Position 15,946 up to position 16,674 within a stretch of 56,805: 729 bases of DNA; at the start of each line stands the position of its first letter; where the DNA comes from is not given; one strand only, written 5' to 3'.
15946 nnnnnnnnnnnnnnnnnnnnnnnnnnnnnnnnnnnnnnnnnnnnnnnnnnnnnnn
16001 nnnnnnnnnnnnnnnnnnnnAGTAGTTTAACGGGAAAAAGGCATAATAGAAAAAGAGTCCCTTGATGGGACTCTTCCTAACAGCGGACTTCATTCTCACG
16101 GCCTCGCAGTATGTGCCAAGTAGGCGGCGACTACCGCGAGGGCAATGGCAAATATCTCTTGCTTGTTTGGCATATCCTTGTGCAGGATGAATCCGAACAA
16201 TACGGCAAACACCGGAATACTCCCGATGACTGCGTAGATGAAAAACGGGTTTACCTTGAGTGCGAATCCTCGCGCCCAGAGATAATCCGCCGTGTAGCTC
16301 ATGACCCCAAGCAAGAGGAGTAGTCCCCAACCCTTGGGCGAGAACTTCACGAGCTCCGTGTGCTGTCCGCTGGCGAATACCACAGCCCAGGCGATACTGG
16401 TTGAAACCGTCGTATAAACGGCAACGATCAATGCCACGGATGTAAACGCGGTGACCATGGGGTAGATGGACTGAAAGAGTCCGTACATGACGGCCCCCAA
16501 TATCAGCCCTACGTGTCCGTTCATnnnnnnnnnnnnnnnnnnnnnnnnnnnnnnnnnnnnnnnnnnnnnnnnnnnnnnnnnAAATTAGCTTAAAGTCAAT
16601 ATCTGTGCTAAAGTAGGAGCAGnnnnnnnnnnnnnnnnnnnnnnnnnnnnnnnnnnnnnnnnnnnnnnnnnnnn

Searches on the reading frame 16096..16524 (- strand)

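Call 25: search_protein_families(library=pfam, proteins=[window:16096-16524:-], max_evalue=0.01)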
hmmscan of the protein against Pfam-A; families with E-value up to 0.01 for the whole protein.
window:16096-16524:- (142 aa): 2 families
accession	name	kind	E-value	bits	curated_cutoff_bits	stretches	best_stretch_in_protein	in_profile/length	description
PF00892.27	EamA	-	1.8e-08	35.2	28.2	1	4-137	4-133/135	EamA-like transporter family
PF19607.4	DUF6112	-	0.0062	16.8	25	1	22-60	18-56/88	Family of unknown function (DUF6112)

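Call 26: search_protein_families(library=ncbifam, proteins=[window:16096-16524:-], max_evalue=0.1)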
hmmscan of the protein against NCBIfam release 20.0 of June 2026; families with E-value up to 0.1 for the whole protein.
window:16096-16524:- (142 aa): 1 family
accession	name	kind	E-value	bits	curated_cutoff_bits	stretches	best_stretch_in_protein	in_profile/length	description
TIGR00950.1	2A78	equivalog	0.085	12.3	230.2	1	57-136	40-116/264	carboxylate/amino acid/amine transporter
